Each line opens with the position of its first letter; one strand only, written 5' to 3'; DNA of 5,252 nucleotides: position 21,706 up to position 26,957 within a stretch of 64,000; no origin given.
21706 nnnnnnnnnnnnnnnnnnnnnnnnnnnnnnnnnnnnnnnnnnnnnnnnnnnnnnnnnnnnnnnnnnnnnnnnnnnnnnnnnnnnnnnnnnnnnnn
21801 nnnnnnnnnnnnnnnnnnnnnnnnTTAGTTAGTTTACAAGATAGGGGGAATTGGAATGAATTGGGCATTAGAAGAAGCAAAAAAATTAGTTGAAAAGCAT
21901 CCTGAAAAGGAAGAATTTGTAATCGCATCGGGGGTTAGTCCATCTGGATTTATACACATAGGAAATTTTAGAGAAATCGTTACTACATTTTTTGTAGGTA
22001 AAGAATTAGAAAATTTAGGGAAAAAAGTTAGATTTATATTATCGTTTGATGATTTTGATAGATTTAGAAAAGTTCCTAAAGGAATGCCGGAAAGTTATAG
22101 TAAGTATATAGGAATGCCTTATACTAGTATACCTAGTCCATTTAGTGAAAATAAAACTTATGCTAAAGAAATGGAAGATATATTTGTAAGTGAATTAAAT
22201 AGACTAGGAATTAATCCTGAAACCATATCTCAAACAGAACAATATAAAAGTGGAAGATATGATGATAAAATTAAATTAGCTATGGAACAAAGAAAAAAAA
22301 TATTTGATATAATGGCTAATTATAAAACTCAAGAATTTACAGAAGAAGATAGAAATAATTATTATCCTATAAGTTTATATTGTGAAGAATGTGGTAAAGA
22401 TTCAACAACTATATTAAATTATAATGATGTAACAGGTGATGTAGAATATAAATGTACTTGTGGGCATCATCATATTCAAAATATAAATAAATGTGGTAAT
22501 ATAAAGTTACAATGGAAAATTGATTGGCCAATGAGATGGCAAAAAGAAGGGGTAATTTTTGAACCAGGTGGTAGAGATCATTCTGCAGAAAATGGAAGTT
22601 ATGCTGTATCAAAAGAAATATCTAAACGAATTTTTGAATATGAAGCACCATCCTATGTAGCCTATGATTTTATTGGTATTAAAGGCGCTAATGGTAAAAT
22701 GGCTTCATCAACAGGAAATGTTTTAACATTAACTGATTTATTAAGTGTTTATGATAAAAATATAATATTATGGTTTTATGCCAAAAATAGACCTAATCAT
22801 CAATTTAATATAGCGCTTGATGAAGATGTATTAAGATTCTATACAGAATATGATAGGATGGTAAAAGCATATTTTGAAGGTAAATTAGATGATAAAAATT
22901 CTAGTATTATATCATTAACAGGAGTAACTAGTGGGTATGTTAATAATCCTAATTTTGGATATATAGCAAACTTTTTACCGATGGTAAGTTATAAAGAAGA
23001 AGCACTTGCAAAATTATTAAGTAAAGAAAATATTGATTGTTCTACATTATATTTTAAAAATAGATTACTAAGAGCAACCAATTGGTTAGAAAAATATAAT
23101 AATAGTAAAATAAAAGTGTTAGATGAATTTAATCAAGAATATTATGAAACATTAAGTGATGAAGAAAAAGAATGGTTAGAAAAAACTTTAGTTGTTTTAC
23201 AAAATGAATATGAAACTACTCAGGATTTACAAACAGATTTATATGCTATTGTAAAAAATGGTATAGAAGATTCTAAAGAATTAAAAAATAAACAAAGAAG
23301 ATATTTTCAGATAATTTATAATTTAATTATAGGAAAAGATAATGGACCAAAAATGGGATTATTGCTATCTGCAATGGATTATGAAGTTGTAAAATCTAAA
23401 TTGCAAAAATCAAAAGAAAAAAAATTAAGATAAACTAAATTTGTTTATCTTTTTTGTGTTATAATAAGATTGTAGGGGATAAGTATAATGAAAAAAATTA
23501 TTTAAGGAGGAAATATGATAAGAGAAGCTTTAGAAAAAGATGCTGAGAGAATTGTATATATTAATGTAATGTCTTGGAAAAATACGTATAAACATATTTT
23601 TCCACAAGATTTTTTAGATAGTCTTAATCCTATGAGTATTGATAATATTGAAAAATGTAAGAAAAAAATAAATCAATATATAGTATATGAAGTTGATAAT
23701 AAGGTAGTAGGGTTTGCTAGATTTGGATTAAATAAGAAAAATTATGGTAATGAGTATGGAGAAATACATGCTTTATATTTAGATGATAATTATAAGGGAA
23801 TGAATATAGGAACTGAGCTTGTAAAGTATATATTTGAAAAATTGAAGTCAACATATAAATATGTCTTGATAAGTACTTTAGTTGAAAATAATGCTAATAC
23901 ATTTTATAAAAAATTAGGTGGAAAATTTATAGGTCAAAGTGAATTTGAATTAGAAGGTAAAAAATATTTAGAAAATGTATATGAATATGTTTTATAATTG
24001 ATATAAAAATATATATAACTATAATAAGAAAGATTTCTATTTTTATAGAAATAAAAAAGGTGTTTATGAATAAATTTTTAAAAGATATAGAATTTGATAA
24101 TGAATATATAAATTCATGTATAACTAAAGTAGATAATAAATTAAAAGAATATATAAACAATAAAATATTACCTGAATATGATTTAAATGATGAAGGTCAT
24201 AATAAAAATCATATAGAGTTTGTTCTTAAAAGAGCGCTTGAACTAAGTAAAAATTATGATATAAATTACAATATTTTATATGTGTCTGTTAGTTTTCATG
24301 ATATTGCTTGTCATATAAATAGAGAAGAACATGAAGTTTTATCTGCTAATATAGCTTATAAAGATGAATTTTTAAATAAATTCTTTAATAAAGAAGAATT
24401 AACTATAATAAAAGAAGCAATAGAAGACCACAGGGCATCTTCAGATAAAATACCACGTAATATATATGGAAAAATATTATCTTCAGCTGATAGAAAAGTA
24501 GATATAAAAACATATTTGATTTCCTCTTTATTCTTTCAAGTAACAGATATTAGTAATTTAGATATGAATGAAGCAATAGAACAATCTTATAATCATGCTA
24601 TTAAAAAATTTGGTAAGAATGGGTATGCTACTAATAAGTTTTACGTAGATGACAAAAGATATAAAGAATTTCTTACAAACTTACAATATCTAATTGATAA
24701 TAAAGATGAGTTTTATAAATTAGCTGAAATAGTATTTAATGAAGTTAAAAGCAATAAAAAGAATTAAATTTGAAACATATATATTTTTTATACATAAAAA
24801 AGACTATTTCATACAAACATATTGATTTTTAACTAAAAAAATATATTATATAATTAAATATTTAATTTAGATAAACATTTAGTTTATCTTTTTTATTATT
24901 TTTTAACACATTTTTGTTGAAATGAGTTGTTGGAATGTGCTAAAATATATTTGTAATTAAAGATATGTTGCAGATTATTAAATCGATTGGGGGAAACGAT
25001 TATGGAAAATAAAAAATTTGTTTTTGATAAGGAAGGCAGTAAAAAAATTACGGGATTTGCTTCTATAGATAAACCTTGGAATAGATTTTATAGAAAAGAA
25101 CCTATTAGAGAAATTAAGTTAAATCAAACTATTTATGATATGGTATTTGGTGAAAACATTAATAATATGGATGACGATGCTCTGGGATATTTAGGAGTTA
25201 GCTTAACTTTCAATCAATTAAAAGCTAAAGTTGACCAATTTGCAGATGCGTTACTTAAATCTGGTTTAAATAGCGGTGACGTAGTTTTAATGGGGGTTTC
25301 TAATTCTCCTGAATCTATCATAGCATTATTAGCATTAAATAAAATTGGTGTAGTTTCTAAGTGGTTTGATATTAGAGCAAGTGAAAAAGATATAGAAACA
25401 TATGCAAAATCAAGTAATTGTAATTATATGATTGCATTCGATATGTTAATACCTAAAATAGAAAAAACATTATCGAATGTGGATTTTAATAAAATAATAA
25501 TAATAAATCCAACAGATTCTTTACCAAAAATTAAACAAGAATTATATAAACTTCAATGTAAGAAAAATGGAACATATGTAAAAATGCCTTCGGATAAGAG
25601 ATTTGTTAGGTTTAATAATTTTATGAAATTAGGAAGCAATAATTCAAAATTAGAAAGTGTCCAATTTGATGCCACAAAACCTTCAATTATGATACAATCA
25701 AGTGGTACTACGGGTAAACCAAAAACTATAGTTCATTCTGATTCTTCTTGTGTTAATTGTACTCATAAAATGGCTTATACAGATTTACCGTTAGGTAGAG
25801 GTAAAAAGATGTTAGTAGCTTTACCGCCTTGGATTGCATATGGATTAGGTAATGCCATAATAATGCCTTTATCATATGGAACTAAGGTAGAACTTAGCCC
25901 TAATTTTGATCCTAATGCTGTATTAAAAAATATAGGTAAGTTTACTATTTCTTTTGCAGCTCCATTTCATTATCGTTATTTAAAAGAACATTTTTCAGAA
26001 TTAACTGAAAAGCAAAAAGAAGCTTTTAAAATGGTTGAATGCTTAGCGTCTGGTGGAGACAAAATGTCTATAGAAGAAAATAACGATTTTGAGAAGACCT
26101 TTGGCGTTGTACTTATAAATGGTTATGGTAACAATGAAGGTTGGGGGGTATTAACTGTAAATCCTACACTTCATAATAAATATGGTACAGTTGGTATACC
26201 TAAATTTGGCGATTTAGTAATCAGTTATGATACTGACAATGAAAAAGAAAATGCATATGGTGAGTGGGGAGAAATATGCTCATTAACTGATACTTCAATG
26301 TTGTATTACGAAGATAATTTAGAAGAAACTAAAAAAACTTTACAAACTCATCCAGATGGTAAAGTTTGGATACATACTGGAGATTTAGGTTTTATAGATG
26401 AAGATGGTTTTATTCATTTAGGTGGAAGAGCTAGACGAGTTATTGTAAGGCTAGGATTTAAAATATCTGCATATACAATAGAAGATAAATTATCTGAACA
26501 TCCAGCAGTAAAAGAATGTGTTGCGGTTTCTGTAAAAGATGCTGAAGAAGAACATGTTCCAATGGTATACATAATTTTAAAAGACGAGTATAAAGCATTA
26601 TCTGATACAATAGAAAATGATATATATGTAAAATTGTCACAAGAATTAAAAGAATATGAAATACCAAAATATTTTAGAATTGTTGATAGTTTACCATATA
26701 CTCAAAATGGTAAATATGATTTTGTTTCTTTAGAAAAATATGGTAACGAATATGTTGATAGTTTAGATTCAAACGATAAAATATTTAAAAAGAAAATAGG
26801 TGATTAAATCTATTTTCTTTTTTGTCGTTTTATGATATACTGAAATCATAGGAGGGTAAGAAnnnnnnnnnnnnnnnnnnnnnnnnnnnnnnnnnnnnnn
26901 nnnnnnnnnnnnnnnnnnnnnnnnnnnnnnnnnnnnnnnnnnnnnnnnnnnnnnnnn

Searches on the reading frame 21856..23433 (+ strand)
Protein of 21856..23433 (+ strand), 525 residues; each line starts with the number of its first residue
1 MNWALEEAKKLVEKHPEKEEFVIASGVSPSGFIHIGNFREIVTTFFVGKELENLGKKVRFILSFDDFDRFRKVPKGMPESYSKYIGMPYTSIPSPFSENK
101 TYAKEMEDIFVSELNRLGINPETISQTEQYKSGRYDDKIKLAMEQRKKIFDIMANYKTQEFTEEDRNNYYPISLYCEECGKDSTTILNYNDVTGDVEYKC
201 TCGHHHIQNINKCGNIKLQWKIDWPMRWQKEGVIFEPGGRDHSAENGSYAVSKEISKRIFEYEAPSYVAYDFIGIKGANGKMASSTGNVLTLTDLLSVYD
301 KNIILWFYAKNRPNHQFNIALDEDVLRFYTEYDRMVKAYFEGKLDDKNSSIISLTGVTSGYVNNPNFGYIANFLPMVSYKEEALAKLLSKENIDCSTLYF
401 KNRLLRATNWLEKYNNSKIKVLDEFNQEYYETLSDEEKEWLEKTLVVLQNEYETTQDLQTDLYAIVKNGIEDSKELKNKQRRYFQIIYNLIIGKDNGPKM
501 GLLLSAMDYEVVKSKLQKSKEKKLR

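Call 6: search_protein_families(library=pfam, proteins=[window:21856-23433:+])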
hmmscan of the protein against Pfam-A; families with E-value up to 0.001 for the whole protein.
window:21856-23433:+ (525 aa): 2 families
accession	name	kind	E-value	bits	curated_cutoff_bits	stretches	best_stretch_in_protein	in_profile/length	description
PF01921.24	tRNA-synt_1f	-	1e-116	390.3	27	1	2-348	2-350/360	tRNA synthetases class I (K)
PF01406.26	tRNA-synt_1e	-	2.6e-06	27.5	27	0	270-319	244-291/301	tRNA synthetases class I (C) catalytic domain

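Call 51: search_protein_families(library=ncbifam, proteins=[window:21856-23433:+], max_evalue=0.001)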
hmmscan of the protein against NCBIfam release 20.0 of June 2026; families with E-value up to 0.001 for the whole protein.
window:21856-23433:+ (525 aa): 5 families
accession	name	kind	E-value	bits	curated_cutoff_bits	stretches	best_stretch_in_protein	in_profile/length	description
TIGR00467.1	lysS_arch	equivalog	2.9e-124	415.4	147.55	1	1-517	1-512/515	lysine--tRNA ligase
NF001968.0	PRK00750.1-2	equivalog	4.8e-59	200.1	648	1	2-505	14-508/528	lysine--tRNA ligase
TIGR00435.1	cysS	equivalog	3.9e-06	26.2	340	0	268-343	254-326/466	cysteine--tRNA ligase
TIGR00464.1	gltX_bact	equivalog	5.8e-06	25.5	289.95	0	28-110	9-88/470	glutamate--tRNA ligase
NF008927.0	PRK12285.1-4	equivalog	0.00097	18.2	478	0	7-71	60-119/385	tryptophan--tRNA ligase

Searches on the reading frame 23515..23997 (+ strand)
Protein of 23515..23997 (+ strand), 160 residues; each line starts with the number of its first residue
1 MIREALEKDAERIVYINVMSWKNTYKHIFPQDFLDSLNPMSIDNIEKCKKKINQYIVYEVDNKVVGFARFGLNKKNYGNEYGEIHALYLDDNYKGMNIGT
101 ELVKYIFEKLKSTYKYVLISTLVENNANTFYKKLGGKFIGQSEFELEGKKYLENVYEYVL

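Call 7: search_protein_families(library=pfam, proteins=[window:23515-23997:+])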
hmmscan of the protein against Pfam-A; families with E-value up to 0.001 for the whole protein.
window:23515-23997:+ (160 aa): 4 families
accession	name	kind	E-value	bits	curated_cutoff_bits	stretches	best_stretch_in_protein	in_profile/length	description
PF00583.31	Acetyltransf_1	-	7.4e-14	52.5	20.7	1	24-135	7-115/116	Acetyltransferase (GNAT) family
PF13508.13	Acetyltransf_7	-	3.3e-12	47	27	1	53-135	3-81/84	Acetyltransferase (GNAT) domain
PF13673.13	Acetyltransf_10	-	2.8e-09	37.5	23.6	1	46-151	24-121/128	Acetyltransferase (GNAT) domain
PF08445.16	FR47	-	1.1e-05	25.8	22.1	1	79-143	19-84/86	FR47-like protein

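Call 51: search_protein_families(library=ncbifam, proteins=[window:23515-23997:+], max_evalue=0.001)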
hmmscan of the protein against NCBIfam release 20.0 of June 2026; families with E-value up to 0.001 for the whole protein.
window:23515-23997:+ (160 aa): 6 families
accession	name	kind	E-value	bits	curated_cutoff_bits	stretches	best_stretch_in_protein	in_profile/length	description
NF007807.0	PRK10514.1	equivalog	6.3e-07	29.4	134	1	82-151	71-137/147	acetyltransferase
NF005840.0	PRK07757.1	equivalog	8.1e-07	29.1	154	1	47-144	36-126/153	N-acetyltransferase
TIGR01575.1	rimI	equivalog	9.5e-07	29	86.4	1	39-137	17-113/132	ribosomal protein S18-alanine N-acetyltransferase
NF040503.1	resist_ArsN1a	equivalog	2.2e-05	24.2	170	1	50-141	45-138/159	arsinothricin resistance N-acetyltransferase ArsN1 family A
NF033078.2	AAC_6p_Ia_fam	equivalog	0.00076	19.4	265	0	41-111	39-105/181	AAC(6')-Ia family aminoglycoside 6'-N-acetyltransferase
NF041158.1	Spm_actase_Thplmales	equivalog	0.00081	19.7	225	0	2-103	4-107/115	spermidine N(1)-acetyltransferase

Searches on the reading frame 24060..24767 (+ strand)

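Call 7: search_protein_families(library=pfam, proteins=[window:24060-24767:+])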
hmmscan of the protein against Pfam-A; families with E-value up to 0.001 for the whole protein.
window:24060-24767:+ (235 aa): 1 family
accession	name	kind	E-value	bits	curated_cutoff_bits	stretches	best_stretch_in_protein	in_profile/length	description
PF01966.28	HD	-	2.5e-05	25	22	1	50-145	3-112/116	HD domain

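Call 51: search_protein_families(library=ncbifam, proteins=[window:24060-24767:+], max_evalue=0.001)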
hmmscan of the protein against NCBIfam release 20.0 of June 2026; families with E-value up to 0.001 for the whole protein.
window:24060-24767:+ (235 aa): 1 family
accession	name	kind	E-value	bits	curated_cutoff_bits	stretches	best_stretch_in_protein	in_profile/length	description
NF007515.0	PRK10119.1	equivalog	4.2e-07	29.7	286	1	31-147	9-130/231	phosphohydrolase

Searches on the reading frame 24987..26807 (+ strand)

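Call 7: search_protein_families(library=pfam, proteins=[window:24987-26807:+])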
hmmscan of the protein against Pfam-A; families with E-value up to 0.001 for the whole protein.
window:24987-26807:+ (606 aa): 2 families
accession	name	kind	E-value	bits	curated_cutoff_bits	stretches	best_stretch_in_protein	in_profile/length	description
PF00501.34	AMP-binding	-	4.1e-47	161.3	29.9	1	60-438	8-380/384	AMP-binding enzyme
PF13193.12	AMP-binding_C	-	1.5e-15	58.3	24.5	1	498-576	2-76/76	AMP-binding enzyme C-terminal domain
